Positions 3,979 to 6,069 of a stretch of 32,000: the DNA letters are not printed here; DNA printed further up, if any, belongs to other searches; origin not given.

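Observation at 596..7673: Array of four tandem, translationally coupled TPR + GT41 (OGT/SPINDLY-like) glycosyltransferase paralogs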

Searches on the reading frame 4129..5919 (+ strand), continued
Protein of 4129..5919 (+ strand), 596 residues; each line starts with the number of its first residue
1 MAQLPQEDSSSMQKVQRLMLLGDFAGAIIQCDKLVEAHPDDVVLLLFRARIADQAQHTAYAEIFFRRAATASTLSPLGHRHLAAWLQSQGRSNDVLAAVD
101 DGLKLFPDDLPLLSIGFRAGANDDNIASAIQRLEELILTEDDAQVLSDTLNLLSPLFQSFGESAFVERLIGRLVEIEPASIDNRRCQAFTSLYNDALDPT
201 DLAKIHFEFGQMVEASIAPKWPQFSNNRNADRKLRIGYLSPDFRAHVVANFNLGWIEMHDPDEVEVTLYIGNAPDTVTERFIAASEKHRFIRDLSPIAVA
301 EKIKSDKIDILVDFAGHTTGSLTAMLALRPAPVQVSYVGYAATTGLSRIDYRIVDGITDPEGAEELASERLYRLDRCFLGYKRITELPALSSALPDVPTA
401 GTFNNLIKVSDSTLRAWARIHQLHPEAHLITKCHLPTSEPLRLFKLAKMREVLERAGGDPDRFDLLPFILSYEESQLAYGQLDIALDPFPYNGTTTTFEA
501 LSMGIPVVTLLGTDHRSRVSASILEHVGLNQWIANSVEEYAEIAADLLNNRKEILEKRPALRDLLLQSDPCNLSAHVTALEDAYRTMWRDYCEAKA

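Call 29: find_encoding_contigs(protein=P0121, flank=10000, max_places=2)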
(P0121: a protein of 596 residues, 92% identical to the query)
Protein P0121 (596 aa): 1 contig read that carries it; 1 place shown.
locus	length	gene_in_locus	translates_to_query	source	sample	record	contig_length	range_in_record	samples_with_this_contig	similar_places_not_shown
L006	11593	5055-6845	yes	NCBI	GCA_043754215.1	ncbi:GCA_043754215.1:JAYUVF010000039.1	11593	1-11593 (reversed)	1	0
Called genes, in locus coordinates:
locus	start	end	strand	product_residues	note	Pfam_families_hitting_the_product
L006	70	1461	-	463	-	PF08323:Glyco_transf_5, PF13439:Glyco_transf_4, PF13579:Glyco_trans_4_4, PF20706:GT4-conflict, PF00534:Glycos_transf_1, PF13692:Glyco_trans_1_4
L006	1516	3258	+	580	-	PF13428:TPR_14 (faint), PF13432:TPR_16 (weak), PF14559:TPR_19, PF13844:Glyco_transf_41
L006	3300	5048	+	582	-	PF07719:TPR_2 (faint), PF12895:ANAPC3 (faint), PF13181:TPR_8 (faint), PF13424:TPR_12 (faint), PF13428:TPR_14 (faint), PF14559:TPR_19 (faint), PF21033:RMD1-3 (faint), PF13844:Glyco_transf_41, +4 more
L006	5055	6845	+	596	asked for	PF13428:TPR_14 (faint), PF14559:TPR_19 (faint), PF13844:Glyco_transf_41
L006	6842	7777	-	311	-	PF03193:RsgA_GTPase (weak), PF00009:GTP_EFTU, PF00350:Dynamin_N (faint), PF01926:MMR_HSR1, PF02421:FeoB_N, PF04548:AIG1, PF09439:SRPRB (weak), PF07650:KH_2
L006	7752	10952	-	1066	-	-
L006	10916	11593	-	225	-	?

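Call 30: find_encoding_contigs(protein=P0122, flank=5000, max_places=2)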
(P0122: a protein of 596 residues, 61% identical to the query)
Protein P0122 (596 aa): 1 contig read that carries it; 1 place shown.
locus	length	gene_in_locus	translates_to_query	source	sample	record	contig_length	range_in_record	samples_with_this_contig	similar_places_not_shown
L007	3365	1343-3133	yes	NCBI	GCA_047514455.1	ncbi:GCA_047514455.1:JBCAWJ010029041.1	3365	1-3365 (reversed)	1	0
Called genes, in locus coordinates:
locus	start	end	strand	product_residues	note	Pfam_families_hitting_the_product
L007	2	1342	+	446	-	?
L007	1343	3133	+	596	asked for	PF13844:Glyco_transf_41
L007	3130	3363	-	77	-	?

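Call 67: predict_structure(alignment_id=A3)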
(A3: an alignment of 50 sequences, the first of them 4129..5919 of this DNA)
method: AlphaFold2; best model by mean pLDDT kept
length: 596 residues; sequences in the alignment: 50
mean_pLDDT: 93.2   pTM: 0.90
mean pLDDT of the five models: 93.2, 91.4, 91.4, 90.8, 90.7
residues with pLDDT >= 90: 507; 70-90: 75; 50-70: 8; < 50: 6
segments of 3 or more residues with pLDDT < 50: 1-6
pLDDT, mean of each block of 10 residues (from residue 1): 49 90 94 94 95 95 97 91 95 93 93 88 74 90 91 86 87 93 91 92 96 94 92 98 94 97 98 96 98 95 98 91 92 94 95 98 97 97 94 95 93 95 97 89 92 95 95 94 97 94 98 96 98 98 98 96 97 98 98 85
secondary structure, 60 per line:
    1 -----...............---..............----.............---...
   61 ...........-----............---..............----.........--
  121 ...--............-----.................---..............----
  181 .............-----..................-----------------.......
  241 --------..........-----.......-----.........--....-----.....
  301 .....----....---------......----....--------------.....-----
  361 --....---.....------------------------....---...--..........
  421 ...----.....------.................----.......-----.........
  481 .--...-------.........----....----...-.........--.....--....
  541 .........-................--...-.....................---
elements in order: H6-20 H24-37 H42-54 H58-71 H77-88 H92-105 H110-118 H126-137 H143-159 H163-176 H181-193 H199-216 E234-240 H249-258 E264-270 H276-284 E287-290 H296-305 E310-313 H323-328 E333-336 E351-355 H363-366 E370-374 E399-402 H411-423 E428-432 H439-455 E463-466 H472-481 E484-486 H494-502 E507-510 H519-527 H537-549 H551-566 H573-593

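Call 70: fold_search(model_id=the predicted structure, library=pdb)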
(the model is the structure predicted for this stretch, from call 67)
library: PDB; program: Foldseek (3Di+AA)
matches with E <= 10: 1754; with E <= 0.001: 254
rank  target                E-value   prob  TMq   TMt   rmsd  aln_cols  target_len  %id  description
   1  8dth_B                3.5e-40  1.00  0.80  0.69   5.0       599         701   29  Cryo-EM structure of Arabidopsis SPY alternative conformation 2 (released 2023-03-08)
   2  8dtf_A                4.9e-40  1.00  0.80  0.61   4.9       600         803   29  Cryo-EM structure of the full length Arabidopsis SPY with complete TPRs (released 2023-03-08)
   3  8dtg_A                3.4e-39  1.00  0.81  0.62   4.6       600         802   29  Cryo-EM structure of Arabidopsis SPY alternative conformation 1 (released 2023-03-08)
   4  7y4i_B                7.1e-39  1.00  0.81  0.61   4.6       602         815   28  Crystal structure of SPINDLY in complex with GDP (released 2022-12-07)
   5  7y4i_A                8.5e-39  1.00  0.82  0.61   4.5       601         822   28  Crystal structure of SPINDLY in complex with GDP (released 2022-12-07)
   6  8dti_A                1.1e-38  1.00  0.75  0.72   6.0       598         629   29  Cryo-EM structure of Arabidopsis SPY in complex with GDP-fucose (released 2023-03-08)
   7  8dth_A                3.4e-38  1.00  0.74  0.62   6.1       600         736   29  Cryo-EM structure of Arabidopsis SPY alternative conformation 2 (released 2023-03-08)
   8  8dtg_B                6.2e-38  1.00  0.81  0.67   4.5       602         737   29  Cryo-EM structure of Arabidopsis SPY alternative conformation 1 (released 2023-03-08)
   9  5djs_A                1.0e-34  1.00  0.74  0.84   4.3       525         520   28  Thermobaculum terrenum O-GlcNAc transferase mutant - K341M (released 2015-10-28)
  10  4n39_A                8.2e-31  1.00  0.71  0.62   8.2       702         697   20  Crystal structure of human O-GlcNAc transferase bound to a peptide from HCF-1 pro-repeat 2 (11-26) (released 2014-01-01)
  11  4gyw_A                3.0e-30  1.00  0.71  0.62   7.6       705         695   20  Crystal structure of human O-GlcNAc Transferase in complex with UDP and a glycopeptide (released 2012-10-31)
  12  5hgv_A                3.6e-30  1.00  0.71  0.62   7.9       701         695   20  Structure of an O-GlcNAc transferase point mutant, D554N in complex with peptide (released 2016-09-14)
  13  8cm9_B                3.6e-30  1.00  0.68  0.59   8.7       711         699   20  Structure of human O-GlcNAc transferase in complex with UDP and tP11 (released 2023-10-04)
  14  8fe7_A                4.0e-30  1.00  0.69  0.59   8.5       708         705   20  Crystal structure of human O-GlcNAc transferase (OGT) in complex with an exosite-binding peptide (SMG9) and UDP-GlcNAc (released 2023-08-09)
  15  8cm9_A                5.0e-30  1.00  0.68  0.59   9.0       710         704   20  Structure of human O-GlcNAc transferase in complex with UDP and tP11 (released 2023-10-04)
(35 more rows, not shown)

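Call 72: search_solved_structures(query=window:4129-5919:+, max_evalue=1e-15)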
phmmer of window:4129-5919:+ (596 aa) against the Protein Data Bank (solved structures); distinct sequences matched with E-value up to 1e-15: 19.
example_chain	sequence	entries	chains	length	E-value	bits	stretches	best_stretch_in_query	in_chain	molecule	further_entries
7y4i_A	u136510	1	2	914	1.7e-76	261.3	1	134-594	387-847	Probable UDP-N-acetylglucosamine--peptide N-acetylglucosaminyltransferase SPINDLY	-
8dtf_A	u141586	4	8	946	3.3e-76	260.4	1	134-594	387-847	Probable UDP-N-acetylglucosamine--peptide N-acetylglucosaminyltransferase SPINDLY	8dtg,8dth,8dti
5djs_A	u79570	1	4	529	2.5e-56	194.7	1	222-595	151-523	Tetratricopeptide TPR_2 repeat protein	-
7ntf_A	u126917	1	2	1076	3.6e-36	128.2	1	226-410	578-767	Isoform 1 of UDP-N-acetylglucosamine--peptide N-acetylglucosaminyltransferase 110 kDa subu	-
7yea_A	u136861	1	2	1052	6.3e-36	127.4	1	226-410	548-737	UDP-N-acetylglucosamine--peptide N-acetylglucosaminyltransferase 110 kDa subunit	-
7yeh_B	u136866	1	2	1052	6.9e-36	127.2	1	226-410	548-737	UDP-N-acetylglucosamine--peptide N-acetylglucosaminyltransferase 110 kDa subunit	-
5a01_A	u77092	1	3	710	2.4e-35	125.4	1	230-380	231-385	O-GLYCOSYLTRANSFERASE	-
6ibo_A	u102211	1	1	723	2.5e-35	125.4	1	226-411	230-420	UDP-N-acetylglucosamine--peptide N-acetylglucosaminyltransferase 110 kDa subunit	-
8cm9_A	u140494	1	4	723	3.5e-35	124.9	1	226-411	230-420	UDP-N-acetylglucosamine--peptide N-acetylglucosaminyltransferase 110 kDa subunit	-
5nps_A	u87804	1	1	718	3.5e-35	124.9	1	226-411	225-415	UDP-N-acetylglucosamine--peptide N-acetylglucosaminyltransferase 110 kDa subunit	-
3pe3_A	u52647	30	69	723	3.5e-35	124.9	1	226-411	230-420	UDP-N-acetylglucosamine--peptide N-acetylglucosaminyltransferase 110 kDa subunit | UDP-N-ACETYLGLUCOSAMINE--PEPTIDE N-ACETYLGLUCOSAMINYL TRANSFERASE 110 KDA SUB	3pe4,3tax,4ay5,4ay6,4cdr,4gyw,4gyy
5npr_A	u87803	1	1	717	3.5e-35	124.9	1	226-411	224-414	UDP-N-acetylglucosamine--peptide N-acetylglucosaminyltransferase 110 kDa subunit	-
6tka_AAA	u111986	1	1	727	3.5e-35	124.9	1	226-411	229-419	UDP-N-acetylglucosamine--peptide N-acetylglucosaminyltransferase 110 kDa subunit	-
5lvv_A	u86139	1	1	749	4.1e-35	124.7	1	226-411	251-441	UDP-N-acetylglucosamine--peptide N-acetylglucosaminyltransferase 110 kDa subunit,UDP-N-ace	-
5lwv_A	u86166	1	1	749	4.2e-35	124.7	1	226-411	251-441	Host cell factor 1,UDP-N-acetylglucosamine--peptide N-acetylglucosaminyltransferase 110 kD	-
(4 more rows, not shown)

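Call 74: search_protein_families(library=padloc, proteins=[window:4129-5919:+], max_evalue=0.001)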
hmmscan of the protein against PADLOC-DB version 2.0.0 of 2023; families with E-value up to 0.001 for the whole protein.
window:4129-5919:+ (596 aa): 0 families
